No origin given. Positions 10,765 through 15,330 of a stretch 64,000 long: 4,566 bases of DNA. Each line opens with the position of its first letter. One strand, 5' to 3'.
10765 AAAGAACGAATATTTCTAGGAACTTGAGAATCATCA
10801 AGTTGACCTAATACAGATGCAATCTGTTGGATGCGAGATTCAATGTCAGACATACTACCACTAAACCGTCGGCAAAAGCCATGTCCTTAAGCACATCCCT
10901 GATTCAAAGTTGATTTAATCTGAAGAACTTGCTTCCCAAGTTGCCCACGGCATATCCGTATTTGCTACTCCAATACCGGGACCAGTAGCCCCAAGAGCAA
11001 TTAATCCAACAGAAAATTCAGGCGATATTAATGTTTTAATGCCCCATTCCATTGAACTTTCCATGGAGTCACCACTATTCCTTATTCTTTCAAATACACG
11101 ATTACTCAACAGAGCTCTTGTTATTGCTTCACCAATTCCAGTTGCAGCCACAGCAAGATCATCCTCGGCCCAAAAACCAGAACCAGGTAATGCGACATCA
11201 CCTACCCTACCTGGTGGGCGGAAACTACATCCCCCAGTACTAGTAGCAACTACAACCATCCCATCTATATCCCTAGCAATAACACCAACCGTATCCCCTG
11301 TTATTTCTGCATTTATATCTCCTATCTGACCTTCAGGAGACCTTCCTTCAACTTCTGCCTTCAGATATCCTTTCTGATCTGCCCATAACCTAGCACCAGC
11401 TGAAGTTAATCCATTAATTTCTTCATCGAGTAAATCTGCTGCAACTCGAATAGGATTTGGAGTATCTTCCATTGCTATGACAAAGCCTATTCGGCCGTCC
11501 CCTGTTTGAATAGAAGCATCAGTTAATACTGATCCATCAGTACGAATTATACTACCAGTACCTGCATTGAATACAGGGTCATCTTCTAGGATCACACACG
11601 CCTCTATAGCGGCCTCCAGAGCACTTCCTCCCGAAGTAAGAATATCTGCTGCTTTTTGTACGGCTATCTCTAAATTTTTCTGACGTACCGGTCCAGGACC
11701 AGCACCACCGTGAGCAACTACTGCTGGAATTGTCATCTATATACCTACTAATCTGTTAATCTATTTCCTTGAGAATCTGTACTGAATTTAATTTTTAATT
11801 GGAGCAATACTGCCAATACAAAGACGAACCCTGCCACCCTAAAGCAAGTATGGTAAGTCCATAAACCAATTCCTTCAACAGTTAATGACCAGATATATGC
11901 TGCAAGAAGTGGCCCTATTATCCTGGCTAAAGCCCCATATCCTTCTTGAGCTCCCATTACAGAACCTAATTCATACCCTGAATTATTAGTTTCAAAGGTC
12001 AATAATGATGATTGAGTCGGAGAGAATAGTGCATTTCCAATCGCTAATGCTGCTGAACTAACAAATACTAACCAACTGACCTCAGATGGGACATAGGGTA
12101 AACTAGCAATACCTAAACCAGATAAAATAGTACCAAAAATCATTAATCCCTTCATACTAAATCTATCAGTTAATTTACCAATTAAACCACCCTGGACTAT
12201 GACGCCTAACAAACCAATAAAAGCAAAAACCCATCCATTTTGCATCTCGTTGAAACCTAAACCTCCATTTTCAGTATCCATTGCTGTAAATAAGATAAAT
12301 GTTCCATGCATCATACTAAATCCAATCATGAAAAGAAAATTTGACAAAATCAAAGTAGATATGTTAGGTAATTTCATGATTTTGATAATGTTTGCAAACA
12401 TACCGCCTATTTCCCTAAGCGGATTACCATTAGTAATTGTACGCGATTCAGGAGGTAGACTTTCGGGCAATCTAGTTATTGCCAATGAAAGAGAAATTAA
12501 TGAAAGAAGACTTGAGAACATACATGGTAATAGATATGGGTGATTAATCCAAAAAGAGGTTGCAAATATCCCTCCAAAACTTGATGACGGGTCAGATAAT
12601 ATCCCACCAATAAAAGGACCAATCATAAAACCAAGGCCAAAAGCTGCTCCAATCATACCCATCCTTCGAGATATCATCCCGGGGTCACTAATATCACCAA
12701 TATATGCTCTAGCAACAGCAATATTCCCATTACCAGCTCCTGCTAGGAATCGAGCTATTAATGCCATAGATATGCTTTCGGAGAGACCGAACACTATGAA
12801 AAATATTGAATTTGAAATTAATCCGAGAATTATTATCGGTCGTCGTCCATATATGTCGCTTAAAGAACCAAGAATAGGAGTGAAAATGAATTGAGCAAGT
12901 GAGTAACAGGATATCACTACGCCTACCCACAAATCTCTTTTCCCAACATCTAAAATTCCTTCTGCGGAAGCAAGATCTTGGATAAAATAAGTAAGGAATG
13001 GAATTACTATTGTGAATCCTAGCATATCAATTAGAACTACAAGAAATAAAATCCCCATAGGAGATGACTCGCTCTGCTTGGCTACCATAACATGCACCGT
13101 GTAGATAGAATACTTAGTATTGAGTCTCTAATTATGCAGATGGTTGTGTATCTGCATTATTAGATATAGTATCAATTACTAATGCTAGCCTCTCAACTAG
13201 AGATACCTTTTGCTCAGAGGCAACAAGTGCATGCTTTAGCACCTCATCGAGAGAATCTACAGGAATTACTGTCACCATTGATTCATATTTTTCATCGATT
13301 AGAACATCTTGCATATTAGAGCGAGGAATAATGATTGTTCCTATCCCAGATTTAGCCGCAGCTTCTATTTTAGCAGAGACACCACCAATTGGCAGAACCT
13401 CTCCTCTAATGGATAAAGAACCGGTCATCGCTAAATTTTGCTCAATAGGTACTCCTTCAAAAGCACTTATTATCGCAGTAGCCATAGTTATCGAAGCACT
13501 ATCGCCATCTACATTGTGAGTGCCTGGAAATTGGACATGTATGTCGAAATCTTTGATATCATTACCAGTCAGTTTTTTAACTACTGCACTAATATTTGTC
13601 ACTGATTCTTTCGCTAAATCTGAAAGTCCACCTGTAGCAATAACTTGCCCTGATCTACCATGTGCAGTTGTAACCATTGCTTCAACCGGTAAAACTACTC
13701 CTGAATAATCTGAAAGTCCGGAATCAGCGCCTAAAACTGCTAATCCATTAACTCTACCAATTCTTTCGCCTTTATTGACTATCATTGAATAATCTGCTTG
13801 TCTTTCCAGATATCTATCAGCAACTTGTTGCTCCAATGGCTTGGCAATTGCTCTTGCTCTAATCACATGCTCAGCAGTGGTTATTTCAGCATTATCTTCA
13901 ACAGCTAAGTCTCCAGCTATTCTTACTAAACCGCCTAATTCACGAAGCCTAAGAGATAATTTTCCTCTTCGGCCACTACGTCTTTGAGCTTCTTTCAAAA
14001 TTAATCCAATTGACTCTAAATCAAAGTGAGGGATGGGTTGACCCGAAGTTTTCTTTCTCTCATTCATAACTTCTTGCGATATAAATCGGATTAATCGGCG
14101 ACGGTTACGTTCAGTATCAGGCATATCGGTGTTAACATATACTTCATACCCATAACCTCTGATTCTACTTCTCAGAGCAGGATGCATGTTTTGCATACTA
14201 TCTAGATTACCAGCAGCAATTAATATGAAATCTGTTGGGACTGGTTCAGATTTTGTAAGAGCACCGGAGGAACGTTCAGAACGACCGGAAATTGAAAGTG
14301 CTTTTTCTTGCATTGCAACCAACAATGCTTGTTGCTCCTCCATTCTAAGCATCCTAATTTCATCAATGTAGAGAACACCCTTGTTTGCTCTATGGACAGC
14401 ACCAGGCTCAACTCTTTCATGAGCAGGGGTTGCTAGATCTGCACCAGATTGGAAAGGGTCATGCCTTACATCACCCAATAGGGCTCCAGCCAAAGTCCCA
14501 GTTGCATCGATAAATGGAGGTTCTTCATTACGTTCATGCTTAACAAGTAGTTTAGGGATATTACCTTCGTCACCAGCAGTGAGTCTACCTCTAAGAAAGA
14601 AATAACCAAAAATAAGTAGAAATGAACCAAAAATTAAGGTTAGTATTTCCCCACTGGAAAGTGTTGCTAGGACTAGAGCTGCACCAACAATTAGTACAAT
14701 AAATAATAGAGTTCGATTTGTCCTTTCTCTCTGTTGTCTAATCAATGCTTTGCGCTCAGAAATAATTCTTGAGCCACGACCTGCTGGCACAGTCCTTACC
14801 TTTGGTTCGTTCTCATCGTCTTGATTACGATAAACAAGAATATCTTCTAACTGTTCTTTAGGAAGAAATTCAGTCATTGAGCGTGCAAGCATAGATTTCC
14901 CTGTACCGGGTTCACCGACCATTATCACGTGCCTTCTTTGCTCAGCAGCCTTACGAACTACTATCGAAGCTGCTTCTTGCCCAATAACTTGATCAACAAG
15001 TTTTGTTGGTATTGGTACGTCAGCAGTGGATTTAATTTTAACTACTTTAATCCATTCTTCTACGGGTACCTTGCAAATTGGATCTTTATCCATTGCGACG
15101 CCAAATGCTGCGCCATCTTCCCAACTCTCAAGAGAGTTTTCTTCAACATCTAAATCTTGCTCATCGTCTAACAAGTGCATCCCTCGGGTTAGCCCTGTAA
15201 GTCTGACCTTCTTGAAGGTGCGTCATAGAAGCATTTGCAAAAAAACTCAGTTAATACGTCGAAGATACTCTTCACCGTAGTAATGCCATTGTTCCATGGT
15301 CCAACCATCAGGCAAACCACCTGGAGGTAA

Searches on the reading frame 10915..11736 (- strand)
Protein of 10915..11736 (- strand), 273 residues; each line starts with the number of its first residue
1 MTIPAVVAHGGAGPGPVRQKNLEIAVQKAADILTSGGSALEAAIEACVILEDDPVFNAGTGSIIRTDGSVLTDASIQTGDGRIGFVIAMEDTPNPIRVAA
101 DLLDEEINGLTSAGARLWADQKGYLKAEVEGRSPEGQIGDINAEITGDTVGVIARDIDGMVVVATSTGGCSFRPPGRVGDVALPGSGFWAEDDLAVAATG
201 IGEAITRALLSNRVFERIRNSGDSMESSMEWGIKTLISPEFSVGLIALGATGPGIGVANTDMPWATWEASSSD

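Call 22: search_protein_families(library=ncbifam, proteins=[window:10915-11736:-], max_evalue=0.00001)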
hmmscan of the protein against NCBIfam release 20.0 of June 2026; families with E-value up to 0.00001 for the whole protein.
window:10915-11736:- (273 aa): 1 family
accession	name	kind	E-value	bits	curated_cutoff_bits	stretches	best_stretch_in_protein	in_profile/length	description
NF007589.0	PRK10226.1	equivalog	1.8e-22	79.7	567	2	148-253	178-285/321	beta-aspartyl-peptidase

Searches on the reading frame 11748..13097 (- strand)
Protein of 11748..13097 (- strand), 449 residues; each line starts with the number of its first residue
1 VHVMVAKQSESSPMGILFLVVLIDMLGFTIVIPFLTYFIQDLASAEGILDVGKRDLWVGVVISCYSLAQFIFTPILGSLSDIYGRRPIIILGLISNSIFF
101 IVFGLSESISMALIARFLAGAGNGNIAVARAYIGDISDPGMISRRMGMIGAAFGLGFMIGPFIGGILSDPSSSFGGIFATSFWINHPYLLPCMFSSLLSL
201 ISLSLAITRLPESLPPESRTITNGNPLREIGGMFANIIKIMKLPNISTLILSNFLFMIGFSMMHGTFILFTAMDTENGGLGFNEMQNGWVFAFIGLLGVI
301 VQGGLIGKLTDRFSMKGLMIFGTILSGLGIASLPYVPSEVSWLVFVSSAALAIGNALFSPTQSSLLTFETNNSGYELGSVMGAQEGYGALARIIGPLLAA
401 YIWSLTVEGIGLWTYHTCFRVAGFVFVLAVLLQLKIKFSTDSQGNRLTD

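Call 22: search_protein_families(library=ncbifam, proteins=[window:11748-13097:-], max_evalue=0.00001)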
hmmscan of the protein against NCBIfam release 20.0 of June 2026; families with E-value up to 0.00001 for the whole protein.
window:11748-13097:- (449 aa): 26 families (the best 25 are shown)
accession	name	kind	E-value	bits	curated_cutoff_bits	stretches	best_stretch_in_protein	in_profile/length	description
NF012174.0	tet_MFS_A_B_C_D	equivalog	8.5e-43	146.6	475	1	14-410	4-363/382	Tet(A)/Tet(B)/Tet(C) family tetracycline efflux MFS transporter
NF045486.1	tet_MFS_30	exception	3.3e-36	125.3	730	1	18-433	9-383/392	tetracycline efflux MFS transporter Tet(30)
NF012177.1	tet_MFS_42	exception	1.4e-31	110.1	850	1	17-426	2-382/411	tetracycline efflux MFS transporter Tet(42)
NF012207.0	tet_MFS_H_J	exception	5.8e-28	98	700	1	16-409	7-364/392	Tet(H)/Tet(J) family tetracycline efflux MFS transporter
NF012194.0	tet_MFS_J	exception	2.6e-27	95.8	870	1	16-410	7-365/398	tetracycline efflux MFS transporter Tet(J)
NF012190.1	tet_MFS_B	exception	8.8e-27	94.1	850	1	15-172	6-157/400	tetracycline efflux MFS transporter Tet(B)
NF012195.0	tet_MFS_H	exception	3.6e-25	88.9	840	1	16-408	7-363/392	tetracycline efflux MFS transporter Tet(H)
NF012191.0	tet_MFS_C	exception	6.3e-24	84.6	850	1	18-171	11-158/396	tetracycline efflux MFS transporter Tet(C)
NF045684.1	tet_MFS_65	exception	8.2e-24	84.5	800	1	23-408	7-354/383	tetracycline efflux MFS transporter Tet(65)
NF012193.0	tet_MFS_A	exception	1.3e-22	80.4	840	1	13-416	5-371/394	tetracycline efflux MFS transporter Tet(A)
TIGR00880.1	2_A_01_02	superfamily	6.8e-22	78.1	131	1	59-179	1-121/141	multidrug resistance protein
NF012192.0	tet_MFS_G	exception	2e-21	76.5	800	1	16-194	7-178/391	tetracycline efflux MFS transporter Tet(G)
NF045488.1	tet_MFS_62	exception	2.5e-21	76.3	775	1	15-417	5-370/385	tetracycline efflux MFS transporter Tet(62)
NF012187.0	tet_MFS_E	exception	1.6e-17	63.7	820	1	18-418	9-373/405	tetracycline efflux MFS transporter Tet(E)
NF012186.0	tet_MFS_D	exception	4.1e-17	62.3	775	1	13-175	4-160/394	tetracycline efflux MFS transporter Tet(D)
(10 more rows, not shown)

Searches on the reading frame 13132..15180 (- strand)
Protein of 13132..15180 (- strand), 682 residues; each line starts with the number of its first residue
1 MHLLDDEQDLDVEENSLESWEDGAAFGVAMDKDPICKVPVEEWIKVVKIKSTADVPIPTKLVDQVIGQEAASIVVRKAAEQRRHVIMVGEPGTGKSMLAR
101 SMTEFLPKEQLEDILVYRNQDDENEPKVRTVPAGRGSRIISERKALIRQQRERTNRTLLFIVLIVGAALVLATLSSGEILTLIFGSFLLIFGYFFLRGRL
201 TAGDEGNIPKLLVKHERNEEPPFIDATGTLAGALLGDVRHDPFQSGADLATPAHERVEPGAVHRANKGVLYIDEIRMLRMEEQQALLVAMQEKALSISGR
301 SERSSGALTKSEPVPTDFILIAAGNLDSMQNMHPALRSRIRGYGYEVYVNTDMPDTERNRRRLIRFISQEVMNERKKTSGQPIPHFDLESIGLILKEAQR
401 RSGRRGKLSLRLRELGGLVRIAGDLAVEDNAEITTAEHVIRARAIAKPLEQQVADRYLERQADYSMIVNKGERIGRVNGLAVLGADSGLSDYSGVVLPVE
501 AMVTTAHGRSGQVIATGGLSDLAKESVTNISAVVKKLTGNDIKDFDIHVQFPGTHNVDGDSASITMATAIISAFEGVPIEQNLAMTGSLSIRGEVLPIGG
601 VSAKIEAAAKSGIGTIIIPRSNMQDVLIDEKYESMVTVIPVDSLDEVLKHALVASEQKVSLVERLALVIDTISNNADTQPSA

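Call 22: search_protein_families(library=ncbifam, proteins=[window:13132-15180:-], max_evalue=0.00001)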
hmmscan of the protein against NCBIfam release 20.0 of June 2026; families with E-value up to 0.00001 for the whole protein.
window:13132-15180:- (682 aa): 12 families
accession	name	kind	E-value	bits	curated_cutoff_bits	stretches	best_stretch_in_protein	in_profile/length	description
TIGR00764.1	lon_rel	equivalog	1.3e-237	790.2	516.6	1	47-665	2-606/608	ATP-dependent protease LonB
TIGR02902.1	spore_lonB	equivalog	3.1e-48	164.7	723.3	1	466-651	340-530/531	ATP-dependent protease LonB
TIGR02903.1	spore_lon_C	equivalog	5.1e-43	147.5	678.8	2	472-649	444-612/615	Lon family ATP-dependent protease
TIGR00763.1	lon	equivalog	1.2e-34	119.9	608.05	1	445-652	589-795/795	endopeptidase La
NF008053.0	PRK10787.1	equivalog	3.2e-25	88.4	891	1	460-660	582-779/784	endopeptidase La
TIGR00368.1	TIGR00368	hypoth_equivalog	2.2e-13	49.6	362.4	0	61-114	190-243/499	YifB family Mg chelatase-like AAA ATPase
TIGR00416.1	sms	equivalog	8.9e-13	47.8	403.05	1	495-644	310-450/454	DNA repair protein RadA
NF038308.1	RNA_repair_RtcR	equivalog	1.2e-10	40.9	650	1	258-327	270-329/530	RNA repair transcriptional activator RtcR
TIGR02442.1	Cob-chelat-sub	hypoth_equivalog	1.9e-07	29.9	779.45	0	83-119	26-62/641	putative cobaltochelatase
NF041552.1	TF_PrdR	equivalog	7.4e-06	24.6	795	0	251-391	346-474/577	sigma-54 dependent transcriptional regulator PrdR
TIGR02915.1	PEP_resp_reg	equivalog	8.3e-06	24.9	502.6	0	253-302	221-270/445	PEP-CTERM-box response regulator transcription factor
TIGR02030.1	BchI-ChlI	equivalog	1e-05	24.9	466.95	0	255-339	120-195/337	magnesium chelatase ATPase subunit I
